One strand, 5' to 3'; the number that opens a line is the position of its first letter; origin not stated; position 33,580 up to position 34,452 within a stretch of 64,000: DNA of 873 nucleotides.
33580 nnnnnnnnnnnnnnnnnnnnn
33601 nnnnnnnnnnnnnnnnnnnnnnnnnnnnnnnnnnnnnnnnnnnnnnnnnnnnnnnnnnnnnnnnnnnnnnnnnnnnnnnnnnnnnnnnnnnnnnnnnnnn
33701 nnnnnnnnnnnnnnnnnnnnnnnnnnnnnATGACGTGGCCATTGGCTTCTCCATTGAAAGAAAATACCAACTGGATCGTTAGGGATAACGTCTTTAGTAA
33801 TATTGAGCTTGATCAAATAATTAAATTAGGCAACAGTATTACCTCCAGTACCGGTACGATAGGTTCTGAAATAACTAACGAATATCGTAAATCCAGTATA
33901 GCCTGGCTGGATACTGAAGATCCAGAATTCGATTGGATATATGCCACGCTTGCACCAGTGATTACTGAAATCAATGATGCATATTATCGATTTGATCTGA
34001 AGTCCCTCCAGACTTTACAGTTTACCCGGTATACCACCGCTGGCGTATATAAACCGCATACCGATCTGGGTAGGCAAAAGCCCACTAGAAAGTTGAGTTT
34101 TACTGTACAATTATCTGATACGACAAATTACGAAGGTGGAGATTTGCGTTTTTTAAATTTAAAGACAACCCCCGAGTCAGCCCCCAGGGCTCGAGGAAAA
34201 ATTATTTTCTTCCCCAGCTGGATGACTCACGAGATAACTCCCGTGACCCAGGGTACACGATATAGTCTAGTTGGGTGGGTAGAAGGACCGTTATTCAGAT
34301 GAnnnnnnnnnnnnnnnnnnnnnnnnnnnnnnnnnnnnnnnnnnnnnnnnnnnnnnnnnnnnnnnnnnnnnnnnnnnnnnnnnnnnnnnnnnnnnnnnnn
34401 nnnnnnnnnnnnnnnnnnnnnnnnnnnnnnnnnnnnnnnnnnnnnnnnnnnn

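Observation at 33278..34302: Tat-signal protein translationally coupled to a prolyl-hydroxylase-like 2OG oxygenase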

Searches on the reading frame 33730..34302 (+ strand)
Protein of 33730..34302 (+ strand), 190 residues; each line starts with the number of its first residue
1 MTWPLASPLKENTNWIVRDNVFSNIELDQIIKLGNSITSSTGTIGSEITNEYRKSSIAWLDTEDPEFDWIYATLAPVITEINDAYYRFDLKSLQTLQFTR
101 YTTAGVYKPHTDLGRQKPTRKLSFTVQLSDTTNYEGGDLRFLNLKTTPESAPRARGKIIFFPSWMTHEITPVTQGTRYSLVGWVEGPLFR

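Call 3: search_protein_families(library=pfam, proteins=[window:33730-34302:+], max_evalue=0.1)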
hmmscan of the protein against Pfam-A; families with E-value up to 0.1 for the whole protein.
window:33730-34302:+ (190 aa): 2 families
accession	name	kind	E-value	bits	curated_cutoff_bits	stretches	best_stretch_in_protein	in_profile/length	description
PF13640.12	2OG-FeII_Oxy_3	-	1.4e-16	61.6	27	1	96-184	1-97/98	2OG-Fe(II) oxygenase superfamily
PF13759.12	2OG-FeII_Oxy_5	-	0.0085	16.9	27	1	154-179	71-97/101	Putative 2OG-Fe(II) oxygenase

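Call 4: search_protein_families(library=phrogs, proteins=[window:33730-34302:+], max_evalue=0.01)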
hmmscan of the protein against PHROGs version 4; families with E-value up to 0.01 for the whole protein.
window:33730-34302:+ (190 aa): 5 families
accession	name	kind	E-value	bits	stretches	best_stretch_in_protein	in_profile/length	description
phrog_61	-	moron, auxiliary metabolic gene and host takeover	2.6e-34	120.2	1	10-187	441-630/689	2OG-Fe(II) oxygenase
phrog_3531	-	moron, auxiliary metabolic gene and host takeover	1.3e-10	41.7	1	67-184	248-361/362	ferrochelatase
phrog_2297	-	DNA, RNA and nucleotide metabolism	1.2e-06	29.9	1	17-185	6-160/163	DNA endonuclease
phrog_81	-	moron, auxiliary metabolic gene and host takeover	3.3e-06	27.8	1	27-181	72-234/283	2OG-Fe(II) oxygenase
phrog_274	-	DNA, RNA and nucleotide metabolism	0.00055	20.8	1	70-181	68-174/192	DNA endonuclease V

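Call 7: search_dna_similar(query=window:33730-34302:+, collection=phages, mode=protein, max_rows=30, max_evalue=0.00001)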
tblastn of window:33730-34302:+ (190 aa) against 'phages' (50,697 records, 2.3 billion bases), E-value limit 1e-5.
Records with a match: 361; places in all: 497; records where one place covers at least 80% of the query: 10.
Best place of each record, by identity: <60% 361.
By first word of the organism name: Synechococcus 278; Cyanophage 46; Prochlorococcus 12; Marine 5; Pelagibacter 5; Methylophilales 4; Xanthomonas 4; uncultured 2; phage 1; Roseobacter 1; and 3 more.
By host as written in the record: - 121; Synechococcus 100; Synechococcus sp. 26; Synechococcus sp. WH7803 25; Synechococcus sp. WH8102 16; Synechococcus sp. WH 7803 13; Synechococcus sp. MW02 8; Parasynechococcus marenigrum WH 8102 4; and 24 more.
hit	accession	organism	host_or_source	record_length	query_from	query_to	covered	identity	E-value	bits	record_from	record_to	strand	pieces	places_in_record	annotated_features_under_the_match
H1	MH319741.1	Marine virus AG-345-E15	single cell amplified by WGA-X; seawater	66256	19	190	91%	37.7%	2e-33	130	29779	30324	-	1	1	record has no annotation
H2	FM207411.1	Synechococcus phage S-RSM4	-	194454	20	189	89%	36.2%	3e-22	99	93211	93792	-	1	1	2OG-Fe(II) oxygenase superfamily like protein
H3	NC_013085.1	Synechococcus phage S-RSM4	-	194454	20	189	89%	36.2%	3e-22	99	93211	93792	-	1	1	2OG-Fe(II) oxygenase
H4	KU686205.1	Synechococcus phage S-CAM9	Synechococcus sp.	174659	15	190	93%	33.7%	2e-22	99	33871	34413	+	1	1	2OG-Fe(II) oxygenase | hypothetical protein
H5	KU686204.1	Synechococcus phage S-CAM9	Synechococcus sp.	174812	15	190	93%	33.7%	2e-22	99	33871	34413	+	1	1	2OG-Fe(II) oxygenase | hypothetical protein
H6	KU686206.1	Synechococcus phage S-CAM9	Synechococcus sp.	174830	15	190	93%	33.7%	2e-22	99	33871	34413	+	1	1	2OG-Fe(II) oxygenase | hypothetical protein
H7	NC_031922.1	Synechococcus phage S-CAM9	Synechococcus sp.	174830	15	190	93%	33.7%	2e-22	99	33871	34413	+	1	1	2OG-Fe(II) oxygenase | hypothetical protein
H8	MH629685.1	Synechococcus virus S-PRM1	Synechococcus sp. WH 7803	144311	15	190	93%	32.6%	2e-21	96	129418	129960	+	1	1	hypothetical protein (x2)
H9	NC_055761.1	Synechococcus virus S-PRM1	Synechococcus sp. WH 7803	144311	15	190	93%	32.6%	2e-21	96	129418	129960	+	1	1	2OG-Fe(II) oxygenase | hypothetical protein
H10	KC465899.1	Pelagibacter phage HTVC008M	Candidatus Pelagibacter ubique HTCC1062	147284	52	190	73%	38.9%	6e-20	92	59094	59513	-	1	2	2OG-Fe(II) oxygenase superfamily like protein | phytanoyl-CoA-dioxygenase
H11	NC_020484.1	Pelagibacter phage HTVC008M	Candidatus Pelagibacter ubique HTCC1062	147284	52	190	73%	38.9%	6e-20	92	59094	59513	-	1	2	2OG-Fe(II) oxygenase (x2)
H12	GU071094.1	Synechococcus phage S-SM1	Synechococcus sp. WH6501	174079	51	189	73%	37.7%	4e-18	87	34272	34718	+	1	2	2OG-Fe(II) oxygenase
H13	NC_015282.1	Synechococcus phage S-SM1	Synechococcus sp. WH6501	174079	51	189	73%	37.7%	4e-18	87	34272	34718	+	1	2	2OG-Fe(II) oxygenase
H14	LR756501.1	uncultured phage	metagenomic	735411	53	186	71%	38.7%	2e-19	91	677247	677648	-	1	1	record has no annotation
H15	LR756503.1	uncultured phage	metagenomic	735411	53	186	71%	38.7%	2e-19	91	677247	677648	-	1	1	record has no annotation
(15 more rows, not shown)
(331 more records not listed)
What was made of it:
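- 361 phage records carry relatives (call 7).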

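Call 11: search_protein_families(library=ncbifam, proteins=[window:33730-34302:+], max_evalue=10)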
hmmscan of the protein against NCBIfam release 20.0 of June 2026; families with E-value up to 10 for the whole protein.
window:33730-34302:+ (190 aa): 5 families
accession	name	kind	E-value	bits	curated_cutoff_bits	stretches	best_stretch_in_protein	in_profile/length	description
NF003974.0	PRK05467.1-3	equivalog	4.9e-18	65.4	143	1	91-185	78-173/221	Fe2+-dependent dioxygenase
NF003975.0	PRK05467.1-4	equivalog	1.1e-08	34.8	180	1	97-185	83-177/226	Fe2+-dependent dioxygenase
NF003972.0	PRK05467.1-1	equivalog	1.2e-06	28.1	399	1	91-185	77-176/225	PKHD-type hydroxylase YbiX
NF003973.0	PRK05467.1-2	equivalog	2.1e-06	27.5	336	1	121-185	114-177/227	Fe2+-dependent dioxygenase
TIGR02466.1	TIGR02466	subfamily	0.071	12.9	62.5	1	154-179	167-193/201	TIGR02466 family protein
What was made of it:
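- On PKHD-type hydroxylase YbiX/PiuC equivalogs (NF003972-5): The best score is 65.4 bits against a cutoff of 143, and only residues 91-185 align (call 11).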

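Call 26: search_solved_structures(query=window:33730-34302:+, max_evalue=1, show_alignments=3)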
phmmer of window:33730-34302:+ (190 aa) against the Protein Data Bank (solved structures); distinct sequences matched with E-value up to 1: 14.
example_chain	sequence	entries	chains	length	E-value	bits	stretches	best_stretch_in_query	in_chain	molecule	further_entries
9ghl_A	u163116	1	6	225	6.1e-06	29.3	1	113-185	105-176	PKHD-type hydroxylase PiuC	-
9qn1_A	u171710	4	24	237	6.8e-06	29.1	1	113-185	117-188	PKHD-type hydroxylase PiuC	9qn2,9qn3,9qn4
9qn0_A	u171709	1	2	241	7e-06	29.1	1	113-185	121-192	PKHD-type hydroxylase PiuC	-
3dkq_A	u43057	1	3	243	1.3e-05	28.2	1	120-186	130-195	PKHD-type hydroxylase Sbal_3634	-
4iw3_A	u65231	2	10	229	0.0001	25.3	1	46-184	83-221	Putative uncharacterized protein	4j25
6iuq_A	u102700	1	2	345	0.0032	20.4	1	60-187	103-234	Prolyl 4-hydroxylase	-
6fxk_A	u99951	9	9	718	0.015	18.2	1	130-185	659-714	Procollagen-lysine,2-oxoglutarate 5-dioxygenase 3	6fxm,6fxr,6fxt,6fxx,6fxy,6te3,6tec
6teu_A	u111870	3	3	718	0.015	18.2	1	130-185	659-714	Multifunctional procollagen lysine hydroxylase and glycosyltransferase LH3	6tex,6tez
8one_A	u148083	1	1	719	0.015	18.2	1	130-185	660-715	Multifunctional procollagen lysine hydroxylase and glycosyltransferase LH3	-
8zgc_A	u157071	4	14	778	0.016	18.1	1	130-185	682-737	Multifunctional procollagen lysine hydroxylase and glycosyltransferase LH3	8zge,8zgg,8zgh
3itq_A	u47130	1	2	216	0.032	17.1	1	16-185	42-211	Prolyl 4-hydroxylase, alpha subunit domain protein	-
5hv0_A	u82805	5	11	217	0.033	17.1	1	16-185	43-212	Prolyl 4-Hydroxylase | 2OG-Fe(II) oxygenase | Procollagen-Proline Dioxygenase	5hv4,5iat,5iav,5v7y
5iax_A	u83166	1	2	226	0.037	16.9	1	16-185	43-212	Procollagen-Proline Dioxygenase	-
7zsc_A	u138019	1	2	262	0.27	14.1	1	44-117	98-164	Prolyl 4-hydroxylase subunit alpha-2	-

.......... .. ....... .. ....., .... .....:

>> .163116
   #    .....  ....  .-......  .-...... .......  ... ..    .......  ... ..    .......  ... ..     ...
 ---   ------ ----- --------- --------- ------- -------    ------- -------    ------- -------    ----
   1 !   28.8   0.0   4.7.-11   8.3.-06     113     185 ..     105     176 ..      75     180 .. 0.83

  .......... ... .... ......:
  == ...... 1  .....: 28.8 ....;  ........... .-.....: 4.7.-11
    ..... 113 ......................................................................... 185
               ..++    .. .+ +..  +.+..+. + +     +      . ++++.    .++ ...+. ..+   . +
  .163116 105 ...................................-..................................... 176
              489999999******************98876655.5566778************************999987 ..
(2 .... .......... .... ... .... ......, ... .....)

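Call 31: find_homologous_proteins(query=window:33730-34302:+, max_evalue=1e-10)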
Query window:33730-34302:+ (190 aa): 341 proteins with E <= 1e-10 among 378 candidates; the best 120 are listed.
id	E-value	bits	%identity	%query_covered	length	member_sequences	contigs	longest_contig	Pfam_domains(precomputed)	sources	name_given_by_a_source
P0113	3.8e-119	413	95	100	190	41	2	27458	PF13640.13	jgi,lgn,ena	-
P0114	1.6e-105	369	83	100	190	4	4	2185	PF13640.13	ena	-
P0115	3.3e-96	338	76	100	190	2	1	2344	PF13640.13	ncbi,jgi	jgi:PKHD-type hydroxylase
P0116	1.2e-91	324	88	86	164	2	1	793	PF13640.13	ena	-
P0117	5.9e-77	276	61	100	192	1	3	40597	PF13640.13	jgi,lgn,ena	-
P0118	4.6e-70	253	62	100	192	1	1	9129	PF13640.13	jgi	jgi:PKHD-type hydroxylase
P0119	1.8e-69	251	59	100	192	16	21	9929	PF13640.13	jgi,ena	-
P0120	4.5e-69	250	58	100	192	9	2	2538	PF13640.13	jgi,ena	-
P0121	6.0e-69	250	59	100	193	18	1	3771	PF13640.13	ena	-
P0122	1.4e-68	248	58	100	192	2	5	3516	PF13640.13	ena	-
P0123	2.7e-68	247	59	100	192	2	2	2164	PF13640.13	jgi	-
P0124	3.7e-68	247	59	100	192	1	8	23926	PF13640.13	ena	-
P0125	4.1e-67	244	58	100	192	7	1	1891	PF13640.13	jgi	jgi:PKHD-type hydroxylase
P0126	4.5e-67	243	57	100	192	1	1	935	PF13640.13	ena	-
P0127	9.2e-67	242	57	100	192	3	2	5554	PF13640.13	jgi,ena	jgi:PKHD-type hydroxylase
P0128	3.1e-66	241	57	99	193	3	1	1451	PF13640.13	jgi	jgi:PKHD-type hydroxylase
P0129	3.6e-66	240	56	100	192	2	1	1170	PF13640.13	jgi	-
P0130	6.4e-66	240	58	100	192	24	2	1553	PF13640.13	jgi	-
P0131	1.8e-65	238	56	100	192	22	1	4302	PF13640.13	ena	-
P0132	2.8e-65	238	55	100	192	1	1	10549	PF13640.13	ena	-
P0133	3.0e-65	237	56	100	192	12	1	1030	PF13640.13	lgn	-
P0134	4.3e-65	237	55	100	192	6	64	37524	PF13640.13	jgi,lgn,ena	jgi:PKHD-type hydroxylase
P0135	3.8e-64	234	54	99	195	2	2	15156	PF13640.13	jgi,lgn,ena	jgi:PKHD-type hydroxylase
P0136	4.2e-64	234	56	100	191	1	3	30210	PF13640.13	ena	-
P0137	5.7e-63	230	57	100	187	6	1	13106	PF13640.13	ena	-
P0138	1.7e-62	229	54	100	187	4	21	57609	PF13640.13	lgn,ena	-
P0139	1.7e-62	228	55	100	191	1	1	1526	PF13640.13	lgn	-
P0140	1.8e-62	228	54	99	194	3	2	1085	PF13640.13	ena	-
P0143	3.4e-62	228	54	99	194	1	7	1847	PF13640.13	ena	-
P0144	7.9e-62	226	54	99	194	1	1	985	PF13640.13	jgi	jgi:PKHD-type hydroxylase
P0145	8.2e-62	226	54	99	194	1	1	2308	PF13640.13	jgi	-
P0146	1.0e-61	226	54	99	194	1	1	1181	PF13640.13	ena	-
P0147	1.1e-61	226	53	100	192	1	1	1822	PF13640.13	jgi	jgi:PKHD-type hydroxylase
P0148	1.4e-61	226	53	99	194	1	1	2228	PF13640.13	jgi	-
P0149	1.5e-61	225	54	99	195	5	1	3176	PF13640.13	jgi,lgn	-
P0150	1.7e-61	225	53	99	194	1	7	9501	PF13640.13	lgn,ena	-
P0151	1.9e-61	225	53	99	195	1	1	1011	PF13640.13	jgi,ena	jgi:PKHD-type hydroxylase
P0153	2.7e-61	225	53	99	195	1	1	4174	PF13640.13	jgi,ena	jgi:PKHD-type hydroxylase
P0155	2.8e-61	225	53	100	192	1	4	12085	PF13640.13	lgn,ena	-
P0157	2.9e-61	224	53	99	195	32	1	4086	PF13640.13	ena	-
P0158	3.4e-61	224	55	100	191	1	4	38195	PF13640.13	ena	-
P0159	3.4e-61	224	53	99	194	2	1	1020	PF13640.13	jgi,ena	-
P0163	3.9e-61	224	53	99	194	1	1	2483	PF13640.13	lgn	-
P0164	4.2e-61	224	53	99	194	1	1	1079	PF13640.13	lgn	-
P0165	4.6e-61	224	53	99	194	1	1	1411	PF13640.13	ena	-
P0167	6.0e-61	223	53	99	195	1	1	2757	PF13640.13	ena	-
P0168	6.1e-61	223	53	99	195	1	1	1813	PF13640.13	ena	-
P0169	6.5e-61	223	53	99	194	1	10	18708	PF13640.13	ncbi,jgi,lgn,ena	jgi:PKHD-type hydroxylase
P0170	6.5e-61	223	53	99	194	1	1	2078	PF13640.13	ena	-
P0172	7.8e-61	223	53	99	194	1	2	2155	PF13640.13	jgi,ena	jgi:PKHD-type hydroxylase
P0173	8.0e-61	223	53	99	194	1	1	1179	PF13640.13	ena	-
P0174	8.3e-61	223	53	99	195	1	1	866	PF13640.13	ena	-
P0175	9.3e-61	223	52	99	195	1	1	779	PF13640.13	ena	-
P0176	1.1e-60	223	52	99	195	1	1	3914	PF13640.13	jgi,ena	jgi:PKHD-type hydroxylase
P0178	1.5e-60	222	52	99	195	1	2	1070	PF13640.13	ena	-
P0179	1.5e-60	222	53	99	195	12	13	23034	PF13640.13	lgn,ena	-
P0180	1.6e-60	222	52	99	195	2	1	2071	PF13640.13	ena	-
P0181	1.6e-60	222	53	99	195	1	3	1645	PF13640.13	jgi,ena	-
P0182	1.6e-60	222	52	99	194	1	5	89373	-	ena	-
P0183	1.7e-60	222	52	99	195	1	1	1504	PF13640.13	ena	-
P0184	1.7e-60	222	53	99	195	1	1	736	PF13640.13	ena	-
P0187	1.9e-60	222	53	99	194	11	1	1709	PF13640.13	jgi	-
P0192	2.2e-60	222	53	99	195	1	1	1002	PF13640.13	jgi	-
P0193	2.3e-60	222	53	99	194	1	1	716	PF13640.13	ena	-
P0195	2.4e-60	221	52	99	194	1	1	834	PF13640.13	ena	-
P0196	2.9e-60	221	53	99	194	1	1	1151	PF13640.13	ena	-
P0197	3.0e-60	221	53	99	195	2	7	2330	PF13640.13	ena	-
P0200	3.4e-60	221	53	99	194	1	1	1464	PF13640.13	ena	-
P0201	3.6e-60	221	53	99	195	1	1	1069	PF13640.13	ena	-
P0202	3.6e-60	221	53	99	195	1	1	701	PF13640.13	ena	-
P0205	6.2e-60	220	53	99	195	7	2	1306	PF13640.13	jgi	-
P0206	7.3e-60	220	51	99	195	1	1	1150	PF13640.13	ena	-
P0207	1.0e-59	219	52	99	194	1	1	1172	PF13640.13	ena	-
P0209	1.7e-59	219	53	99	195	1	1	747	PF13640.13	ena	-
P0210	1.9e-59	219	51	99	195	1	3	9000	PF13640.13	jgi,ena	-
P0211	2.7e-59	218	52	99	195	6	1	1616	PF13640.13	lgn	-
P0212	2.9e-59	218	52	99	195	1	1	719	PF13640.13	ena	-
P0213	3.7e-59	218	52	99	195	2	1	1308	PF13640.13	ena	-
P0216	4.7e-59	217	52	99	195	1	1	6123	PF13640.13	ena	-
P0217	5.1e-59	217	51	99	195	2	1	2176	PF13640.13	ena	-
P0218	6.5e-59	217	51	99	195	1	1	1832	PF13640.13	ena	-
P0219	7.5e-59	217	51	99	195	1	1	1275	PF13640.13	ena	-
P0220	8.1e-59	217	52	99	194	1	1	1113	PF13640.13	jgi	-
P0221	8.5e-59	216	51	99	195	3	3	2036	PF13640.13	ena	-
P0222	8.9e-59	216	51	99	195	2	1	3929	PF13640.13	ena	-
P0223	9.2e-59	216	51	99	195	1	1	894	PF13640.13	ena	-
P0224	9.4e-59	216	51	99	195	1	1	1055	PF13640.13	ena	-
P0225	1.1e-58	216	50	99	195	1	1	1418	PF13640.13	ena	-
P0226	1.3e-58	216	51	99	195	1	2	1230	PF13640.13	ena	-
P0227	1.4e-58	216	50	99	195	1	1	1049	PF13640.13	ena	-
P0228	1.4e-58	216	52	99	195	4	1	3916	PF13640.13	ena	-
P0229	1.9e-58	215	51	99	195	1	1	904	PF13640.13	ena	-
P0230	2.0e-58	215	50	99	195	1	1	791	PF13640.13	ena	-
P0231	2.4e-58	215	50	99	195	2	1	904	PF13640.13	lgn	-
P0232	2.6e-58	215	50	99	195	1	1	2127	PF13640.13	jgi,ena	-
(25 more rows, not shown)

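Call 32: find_encoding_contigs(protein=P0117, flank=4000, max_places=2)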
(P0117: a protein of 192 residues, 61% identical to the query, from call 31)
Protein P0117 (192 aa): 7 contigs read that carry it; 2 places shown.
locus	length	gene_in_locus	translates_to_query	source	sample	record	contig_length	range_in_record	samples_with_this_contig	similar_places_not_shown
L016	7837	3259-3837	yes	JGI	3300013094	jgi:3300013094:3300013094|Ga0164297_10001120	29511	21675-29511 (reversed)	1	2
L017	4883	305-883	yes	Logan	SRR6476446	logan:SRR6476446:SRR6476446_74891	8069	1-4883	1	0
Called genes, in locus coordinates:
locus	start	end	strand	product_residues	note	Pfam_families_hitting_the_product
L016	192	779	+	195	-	-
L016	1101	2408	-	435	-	-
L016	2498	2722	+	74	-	PF01192:RNA_pol_Rpb6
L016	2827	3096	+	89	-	PF13145:Rotamase_2, PF13616:Rotamase_3, PF00639:Rotamase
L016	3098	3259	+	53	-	-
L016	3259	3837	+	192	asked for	PF13640:2OG-FeII_Oxy_3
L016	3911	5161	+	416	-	PF13609:Porin_4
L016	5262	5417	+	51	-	-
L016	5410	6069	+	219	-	PF13649:Methyltransf_25 (weak)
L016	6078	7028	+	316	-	-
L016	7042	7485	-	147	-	-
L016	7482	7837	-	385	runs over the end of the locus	PF00483:NTP_transferase (faint), PF02502:LacAB_rpiB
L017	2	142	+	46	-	?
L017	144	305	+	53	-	-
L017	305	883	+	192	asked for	PF13640:2OG-FeII_Oxy_3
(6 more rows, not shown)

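Call 33: find_encoding_contigs(protein=P0182, flank=4000, max_places=2)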
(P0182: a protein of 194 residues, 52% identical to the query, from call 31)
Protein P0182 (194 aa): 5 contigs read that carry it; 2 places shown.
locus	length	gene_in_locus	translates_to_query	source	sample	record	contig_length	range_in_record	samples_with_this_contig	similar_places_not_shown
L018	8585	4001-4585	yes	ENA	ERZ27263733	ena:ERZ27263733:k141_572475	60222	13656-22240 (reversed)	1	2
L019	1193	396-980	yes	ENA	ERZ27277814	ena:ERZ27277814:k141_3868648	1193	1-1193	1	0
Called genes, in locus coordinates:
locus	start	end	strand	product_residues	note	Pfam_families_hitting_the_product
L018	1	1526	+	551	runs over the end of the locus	-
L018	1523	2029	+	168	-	-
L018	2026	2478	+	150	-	-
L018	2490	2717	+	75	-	-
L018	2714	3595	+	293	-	-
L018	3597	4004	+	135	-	-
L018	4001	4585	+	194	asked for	-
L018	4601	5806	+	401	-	-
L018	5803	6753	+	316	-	PF01073:3Beta_HSD (weak), PF01370:Epimerase, PF04321:RmlD_sub_bind, PF13460:NAD_binding_10 (weak), PF16363:GDP_Man_Dehyd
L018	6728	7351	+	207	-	PF01041:DegT_DnrJ_EryC1 (weak)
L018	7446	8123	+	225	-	PF01227:GTP_cyclohydroI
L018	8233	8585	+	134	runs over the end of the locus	PF01230:HIT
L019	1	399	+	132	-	?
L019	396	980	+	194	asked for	-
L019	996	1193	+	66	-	?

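Call 34: find_encoding_contigs(protein=P0138, flank=4000, max_places=2)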
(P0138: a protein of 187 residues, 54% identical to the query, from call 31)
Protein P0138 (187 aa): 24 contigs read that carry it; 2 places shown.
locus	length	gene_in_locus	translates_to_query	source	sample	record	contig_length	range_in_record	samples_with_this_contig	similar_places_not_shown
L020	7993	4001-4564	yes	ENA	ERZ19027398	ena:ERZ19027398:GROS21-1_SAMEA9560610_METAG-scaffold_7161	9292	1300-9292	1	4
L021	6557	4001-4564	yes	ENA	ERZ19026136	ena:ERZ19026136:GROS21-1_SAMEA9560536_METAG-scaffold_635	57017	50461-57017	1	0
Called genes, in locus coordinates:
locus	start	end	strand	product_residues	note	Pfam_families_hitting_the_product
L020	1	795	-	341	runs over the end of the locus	-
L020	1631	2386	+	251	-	PF00535:Glycos_transf_2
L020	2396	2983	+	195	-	-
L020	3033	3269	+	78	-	-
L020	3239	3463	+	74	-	PF01192:RNA_pol_Rpb6 (weak)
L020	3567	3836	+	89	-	PF13145:Rotamase_2 (weak), PF13616:Rotamase_3, PF00639:Rotamase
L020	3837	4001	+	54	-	-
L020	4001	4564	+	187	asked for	PF13640:2OG-FeII_Oxy_3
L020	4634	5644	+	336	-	PF13609:Porin_4, PF00267:Porin_1 (faint)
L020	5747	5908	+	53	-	-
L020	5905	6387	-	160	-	PF02779:Transket_pyr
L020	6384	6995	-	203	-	PF00456:Transketolase_N (faint), PF02775:TPP_enzyme_C (faint)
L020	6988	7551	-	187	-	PF13578:Methyltransf_24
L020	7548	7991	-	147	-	?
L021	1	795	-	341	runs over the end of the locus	-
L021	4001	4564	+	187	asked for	PF13640:2OG-FeII_Oxy_3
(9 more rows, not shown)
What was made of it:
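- Oxygenase homologues elsewhere lie next to a porin and a parvulin-type rotamase gene (calls 32, 34).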

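Call 61: find_related_loci(query=A3, collection=viral_contigs, flank=4000)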
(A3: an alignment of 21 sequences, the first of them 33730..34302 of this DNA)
Query A3 (190 aa) in viral_contigs; peptide patterns used: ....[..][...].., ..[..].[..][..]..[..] (x = any residue, [..] = any of these).
137 stretches matched a pattern; 117 encode a relative of the query (tblastn E <= 1e-3); the best 80 are kept; 80 distinct loci.
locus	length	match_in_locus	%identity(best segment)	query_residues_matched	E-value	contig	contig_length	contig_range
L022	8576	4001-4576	59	1-190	2e-74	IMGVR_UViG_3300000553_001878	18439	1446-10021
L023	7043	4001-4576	59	1-190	1e-73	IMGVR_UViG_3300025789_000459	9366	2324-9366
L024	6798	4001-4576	55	3-190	1e-71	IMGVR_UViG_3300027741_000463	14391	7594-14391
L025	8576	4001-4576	55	3-190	1e-71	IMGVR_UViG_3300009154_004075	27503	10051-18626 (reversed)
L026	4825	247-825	54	2-190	1e-69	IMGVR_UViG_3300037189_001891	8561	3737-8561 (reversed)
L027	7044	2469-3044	55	3-190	4e-69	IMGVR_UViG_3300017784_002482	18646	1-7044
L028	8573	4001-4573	54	3-190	2e-67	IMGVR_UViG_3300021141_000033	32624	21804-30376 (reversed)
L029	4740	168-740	54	3-190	2e-67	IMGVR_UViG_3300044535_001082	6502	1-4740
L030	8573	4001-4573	54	3-190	2e-67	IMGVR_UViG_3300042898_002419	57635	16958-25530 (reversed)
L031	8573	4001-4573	54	3-190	2e-67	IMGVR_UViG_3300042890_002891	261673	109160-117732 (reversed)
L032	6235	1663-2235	54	3-190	2e-67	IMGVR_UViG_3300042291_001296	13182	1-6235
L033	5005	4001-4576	53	3-190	3e-67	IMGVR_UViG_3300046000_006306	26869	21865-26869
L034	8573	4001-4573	53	2-190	1e-66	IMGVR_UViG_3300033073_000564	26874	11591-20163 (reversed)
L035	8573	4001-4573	53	3-190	1e-64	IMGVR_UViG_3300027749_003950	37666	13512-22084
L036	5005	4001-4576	52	3-190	9e-64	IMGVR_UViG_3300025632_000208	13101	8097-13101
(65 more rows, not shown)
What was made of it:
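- Closest known: Phage PF13640 2OG-Fe. Different: It belongs to a freshwater subfamily (50-95% identity, at least 341 members) found on other kinds of phage contig (calls 31-34, 61).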

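Call 68: predict_structure(alignment_id=A3)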
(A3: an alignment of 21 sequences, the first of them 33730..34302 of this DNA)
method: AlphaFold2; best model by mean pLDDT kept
length: 190 residues; sequences in the alignment: 21
mean_pLDDT: 75.4   pTM: 0.76
mean pLDDT of the five models: 75.4, 74.8, 73.4, 73.1, 72.6
residues with pLDDT >= 90: 43; 70-90: 78; 50-70: 55; < 50: 14
segments of 3 or more residues with pLDDT < 50: 1-12
pLDDT, mean of each block of 10 residues (from residue 1): 41 75 95 82 55 72 93 94 86 87 63 61 86 71 68 85 66 77 76
secondary structure, 60 per line:
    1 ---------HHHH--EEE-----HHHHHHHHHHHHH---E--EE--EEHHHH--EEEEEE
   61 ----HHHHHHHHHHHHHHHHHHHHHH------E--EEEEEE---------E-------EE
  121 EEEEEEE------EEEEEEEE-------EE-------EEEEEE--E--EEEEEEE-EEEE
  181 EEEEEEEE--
elements in order: H10-13 E16-18 H24-36 H49-52 E55-60 H65-86 E96-101 E119-127 E134-141 E158-163 E169-175 E177-188
